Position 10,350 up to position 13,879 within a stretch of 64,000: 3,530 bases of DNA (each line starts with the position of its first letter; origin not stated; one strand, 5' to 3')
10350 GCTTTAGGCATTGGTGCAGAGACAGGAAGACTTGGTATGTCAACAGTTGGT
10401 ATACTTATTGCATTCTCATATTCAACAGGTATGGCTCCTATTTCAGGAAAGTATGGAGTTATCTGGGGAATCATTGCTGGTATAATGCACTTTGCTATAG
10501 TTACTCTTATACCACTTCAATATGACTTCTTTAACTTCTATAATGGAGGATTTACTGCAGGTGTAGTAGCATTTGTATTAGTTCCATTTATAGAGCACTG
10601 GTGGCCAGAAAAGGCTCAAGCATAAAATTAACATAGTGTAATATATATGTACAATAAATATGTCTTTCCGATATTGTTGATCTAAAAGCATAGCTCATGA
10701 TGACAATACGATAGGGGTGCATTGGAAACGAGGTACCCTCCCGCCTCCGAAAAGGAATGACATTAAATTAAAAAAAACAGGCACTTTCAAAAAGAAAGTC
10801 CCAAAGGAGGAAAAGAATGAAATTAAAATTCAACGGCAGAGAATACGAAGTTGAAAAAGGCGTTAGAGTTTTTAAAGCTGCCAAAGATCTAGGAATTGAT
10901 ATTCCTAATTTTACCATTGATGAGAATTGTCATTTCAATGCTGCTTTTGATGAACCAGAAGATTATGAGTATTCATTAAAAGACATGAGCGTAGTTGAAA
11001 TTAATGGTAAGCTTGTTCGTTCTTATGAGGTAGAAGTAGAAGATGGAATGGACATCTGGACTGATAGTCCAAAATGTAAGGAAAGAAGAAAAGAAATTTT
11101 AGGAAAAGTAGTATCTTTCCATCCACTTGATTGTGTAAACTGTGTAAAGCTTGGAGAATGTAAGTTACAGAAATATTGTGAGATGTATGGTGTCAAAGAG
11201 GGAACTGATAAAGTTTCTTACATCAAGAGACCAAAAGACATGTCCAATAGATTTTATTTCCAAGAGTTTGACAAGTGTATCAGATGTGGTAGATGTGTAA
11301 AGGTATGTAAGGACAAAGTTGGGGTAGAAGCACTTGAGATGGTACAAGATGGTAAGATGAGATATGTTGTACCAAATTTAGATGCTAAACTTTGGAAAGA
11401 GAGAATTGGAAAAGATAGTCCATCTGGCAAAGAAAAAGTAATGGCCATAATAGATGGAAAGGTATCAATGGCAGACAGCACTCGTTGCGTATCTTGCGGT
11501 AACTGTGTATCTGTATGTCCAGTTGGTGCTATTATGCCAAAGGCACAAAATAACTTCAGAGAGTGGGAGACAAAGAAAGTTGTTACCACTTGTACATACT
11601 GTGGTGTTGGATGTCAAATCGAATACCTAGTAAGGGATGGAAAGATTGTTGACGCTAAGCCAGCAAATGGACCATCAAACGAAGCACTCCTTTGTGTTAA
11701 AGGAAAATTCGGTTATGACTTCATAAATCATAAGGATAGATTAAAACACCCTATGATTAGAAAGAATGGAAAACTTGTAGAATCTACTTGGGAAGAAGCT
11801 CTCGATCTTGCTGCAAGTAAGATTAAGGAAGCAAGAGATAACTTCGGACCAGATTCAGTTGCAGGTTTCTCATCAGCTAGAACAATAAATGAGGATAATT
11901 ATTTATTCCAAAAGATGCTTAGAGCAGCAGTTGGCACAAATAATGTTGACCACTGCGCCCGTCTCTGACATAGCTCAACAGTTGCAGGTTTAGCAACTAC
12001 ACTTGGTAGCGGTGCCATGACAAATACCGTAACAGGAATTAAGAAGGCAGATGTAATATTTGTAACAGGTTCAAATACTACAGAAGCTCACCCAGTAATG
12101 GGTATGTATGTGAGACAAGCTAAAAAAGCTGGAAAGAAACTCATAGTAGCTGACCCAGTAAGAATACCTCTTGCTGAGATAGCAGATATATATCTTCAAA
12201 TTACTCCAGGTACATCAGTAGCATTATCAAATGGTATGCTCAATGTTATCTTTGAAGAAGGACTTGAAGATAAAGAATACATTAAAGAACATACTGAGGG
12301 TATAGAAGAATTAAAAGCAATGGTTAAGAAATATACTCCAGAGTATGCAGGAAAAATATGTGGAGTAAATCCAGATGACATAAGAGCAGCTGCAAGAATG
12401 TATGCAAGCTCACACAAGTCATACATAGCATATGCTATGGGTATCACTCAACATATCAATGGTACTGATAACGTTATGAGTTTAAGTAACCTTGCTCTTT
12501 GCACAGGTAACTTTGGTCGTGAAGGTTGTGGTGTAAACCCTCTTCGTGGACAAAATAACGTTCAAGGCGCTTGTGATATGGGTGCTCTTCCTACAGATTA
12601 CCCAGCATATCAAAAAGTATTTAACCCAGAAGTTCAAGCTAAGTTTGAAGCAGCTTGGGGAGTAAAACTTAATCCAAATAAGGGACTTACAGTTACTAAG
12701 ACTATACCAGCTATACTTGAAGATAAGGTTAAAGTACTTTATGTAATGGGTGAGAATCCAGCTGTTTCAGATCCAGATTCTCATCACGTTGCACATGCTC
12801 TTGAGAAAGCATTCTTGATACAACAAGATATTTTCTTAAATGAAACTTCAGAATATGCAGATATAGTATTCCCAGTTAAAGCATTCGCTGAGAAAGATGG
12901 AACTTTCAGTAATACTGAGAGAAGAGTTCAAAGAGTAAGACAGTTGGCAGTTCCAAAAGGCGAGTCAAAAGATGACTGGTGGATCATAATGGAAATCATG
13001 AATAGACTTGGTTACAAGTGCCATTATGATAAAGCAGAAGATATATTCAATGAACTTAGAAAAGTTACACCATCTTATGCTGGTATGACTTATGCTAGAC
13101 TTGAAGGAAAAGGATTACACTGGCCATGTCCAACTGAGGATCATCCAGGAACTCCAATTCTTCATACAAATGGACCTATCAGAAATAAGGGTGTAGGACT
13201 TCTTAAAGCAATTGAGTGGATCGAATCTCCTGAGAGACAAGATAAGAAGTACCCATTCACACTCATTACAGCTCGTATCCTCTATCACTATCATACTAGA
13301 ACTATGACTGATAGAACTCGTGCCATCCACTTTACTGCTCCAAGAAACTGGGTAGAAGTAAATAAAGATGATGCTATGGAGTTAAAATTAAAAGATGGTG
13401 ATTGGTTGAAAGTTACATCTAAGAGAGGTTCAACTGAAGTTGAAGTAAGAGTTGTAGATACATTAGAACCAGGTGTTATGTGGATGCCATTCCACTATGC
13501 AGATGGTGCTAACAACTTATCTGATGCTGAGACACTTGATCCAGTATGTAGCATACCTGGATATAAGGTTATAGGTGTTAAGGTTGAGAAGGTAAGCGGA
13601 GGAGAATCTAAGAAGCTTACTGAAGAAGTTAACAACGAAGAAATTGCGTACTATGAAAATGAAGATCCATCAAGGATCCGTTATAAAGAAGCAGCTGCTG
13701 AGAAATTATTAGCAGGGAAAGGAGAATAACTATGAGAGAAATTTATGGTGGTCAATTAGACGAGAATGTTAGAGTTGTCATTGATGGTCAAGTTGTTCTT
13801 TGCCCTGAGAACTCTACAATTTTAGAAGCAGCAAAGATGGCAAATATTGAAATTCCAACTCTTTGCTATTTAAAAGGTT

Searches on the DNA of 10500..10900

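Call 68: search_with_rna_model(model_id=R1, source=window, start=10500, end=10900, filters=off, max_evalue=10, show_alignments=1)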
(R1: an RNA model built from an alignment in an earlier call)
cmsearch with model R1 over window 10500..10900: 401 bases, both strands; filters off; matches with E-value up to 10: 8.
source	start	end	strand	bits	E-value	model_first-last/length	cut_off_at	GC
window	10660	10764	+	16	0.00018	1-95/95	no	0.44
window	10825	10860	+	4.6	0.28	1-95/95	no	0.36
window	10779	10804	+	2.3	1.3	1-95/95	no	0.38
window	10626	10656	+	1.7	1.9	1-95/95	no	0.16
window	10505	10610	-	0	5.6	1-95/95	no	0.36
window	10549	10573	+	-0.3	6.8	1-95/95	no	0.4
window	10736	10755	-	-0.5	7.6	50-69/95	no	0.7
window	10824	10859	-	-0.9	9.7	1-95/95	no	0.33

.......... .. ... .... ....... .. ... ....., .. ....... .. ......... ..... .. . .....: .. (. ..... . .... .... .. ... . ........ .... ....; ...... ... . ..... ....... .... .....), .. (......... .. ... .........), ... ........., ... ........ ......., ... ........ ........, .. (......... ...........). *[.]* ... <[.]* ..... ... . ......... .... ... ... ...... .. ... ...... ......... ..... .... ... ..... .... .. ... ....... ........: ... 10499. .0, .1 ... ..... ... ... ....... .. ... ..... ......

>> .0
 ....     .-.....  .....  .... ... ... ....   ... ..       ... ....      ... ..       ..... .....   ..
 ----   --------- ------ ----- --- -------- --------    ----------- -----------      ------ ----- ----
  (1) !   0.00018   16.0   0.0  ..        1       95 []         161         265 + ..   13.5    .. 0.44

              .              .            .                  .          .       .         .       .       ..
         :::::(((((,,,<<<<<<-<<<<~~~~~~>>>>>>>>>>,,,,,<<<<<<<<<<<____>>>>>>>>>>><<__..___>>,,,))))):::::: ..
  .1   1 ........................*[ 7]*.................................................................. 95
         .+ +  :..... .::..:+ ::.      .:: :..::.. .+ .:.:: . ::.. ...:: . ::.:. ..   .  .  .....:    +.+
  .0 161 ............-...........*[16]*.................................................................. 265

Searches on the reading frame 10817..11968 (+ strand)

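Call 11: search_protein_families(library=pfam, proteins=[window:10817-11968:+])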
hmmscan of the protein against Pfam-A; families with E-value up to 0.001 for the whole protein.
window:10817-11968:+ (383 aa): 15 families
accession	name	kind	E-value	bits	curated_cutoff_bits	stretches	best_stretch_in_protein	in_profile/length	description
PF04879.21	Molybdop_Fe4S4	-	2.9e-16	59.6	22.7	1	253-305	2-55/55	Molybdopterin oxidoreductase Fe4S4 domain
PF00384.28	Molybdopterin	-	5.1e-15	55.8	24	1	308-383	1-81/353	Molybdopterin oxidoreductase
PF12838.12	Fer4_7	-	1.4e-12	48.3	27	2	153-238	1-52/52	4Fe-4S dicluster domain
PF10588.14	NADH-G_4Fe-4S_3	-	8.2e-12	44.9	27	1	91-128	1-38/40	NADH-ubiquinone oxidoreductase-G iron-sulfur binding region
PF00037.32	Fer4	-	2.1e-10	40.4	21.1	2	220-239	4-23/24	4Fe-4S binding domain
PF13237.11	Fer4_10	-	1.4e-08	34.9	25.5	2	220-267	5-49/53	4Fe-4S dicluster domain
PF13187.11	Fer4_9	-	7.2e-08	32.8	27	1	223-264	1-42/52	4Fe-4S dicluster domain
PF12797.12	Fer4_2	-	3.2e-07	30.3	24.5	2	149-165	5-21/22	4Fe-4S binding domain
PF13183.11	Fer4_8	-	1.2e-06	29.4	27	1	151-237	2-67/68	4Fe-4S dicluster domain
PF12837.12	Fer4_6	-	1.6e-06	28.2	25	1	220-239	5-24/24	4Fe-4S binding domain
PF13510.11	Fer2_4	-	1.8e-06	28.4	22.8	1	2-84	5-81/82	2Fe-2S iron-sulfur cluster binding domain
PF25160.1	LdpA_Fe-S-bd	-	4e-06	26.9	27.6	1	221-240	25-44/49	LdpA Fe-S cluster-binding domain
PF14697.11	Fer4_21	-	4.4e-06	27.2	35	1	152-182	6-35/59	4Fe-4S dicluster domain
PF22117.2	Fer4_Nqo3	-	0.00011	22.8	27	1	150-189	7-46/67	NADH-quinone oxidoreductase subunit 3, ferredoxin-like domain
PF12800.12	Fer4_4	-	0.00038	21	24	0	152-165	2-15/17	4Fe-4S binding domain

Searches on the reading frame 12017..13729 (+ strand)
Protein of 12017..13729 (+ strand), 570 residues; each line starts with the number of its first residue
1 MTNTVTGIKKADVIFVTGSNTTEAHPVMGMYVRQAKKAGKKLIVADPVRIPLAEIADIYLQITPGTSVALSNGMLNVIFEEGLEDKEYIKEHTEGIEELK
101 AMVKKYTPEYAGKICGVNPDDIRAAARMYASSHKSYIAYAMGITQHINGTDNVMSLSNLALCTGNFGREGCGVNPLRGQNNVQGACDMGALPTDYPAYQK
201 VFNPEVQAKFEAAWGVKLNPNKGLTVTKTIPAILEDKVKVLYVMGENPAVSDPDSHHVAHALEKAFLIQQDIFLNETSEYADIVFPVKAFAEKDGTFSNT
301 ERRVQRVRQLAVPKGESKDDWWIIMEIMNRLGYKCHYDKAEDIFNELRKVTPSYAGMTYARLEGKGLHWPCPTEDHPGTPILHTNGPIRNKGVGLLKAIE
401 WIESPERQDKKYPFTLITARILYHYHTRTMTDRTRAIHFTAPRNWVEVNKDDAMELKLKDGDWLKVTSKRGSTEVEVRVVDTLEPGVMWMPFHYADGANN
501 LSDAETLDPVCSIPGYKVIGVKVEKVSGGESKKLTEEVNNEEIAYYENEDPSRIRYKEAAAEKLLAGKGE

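Call 11: search_protein_families(library=pfam, proteins=[window:12017-13729:+])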
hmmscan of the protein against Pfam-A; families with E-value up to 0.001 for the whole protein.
window:12017-13729:+ (570 aa): 2 families
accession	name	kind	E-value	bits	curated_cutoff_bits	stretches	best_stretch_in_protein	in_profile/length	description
PF00384.28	Molybdopterin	-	4.4e-55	187.6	24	1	1-329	98-352/353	Molybdopterin oxidoreductase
PF01568.27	Molydop_binding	-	1.4e-25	89.9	26.8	1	414-518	1-108/110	Molydopterin dinucleotide binding domain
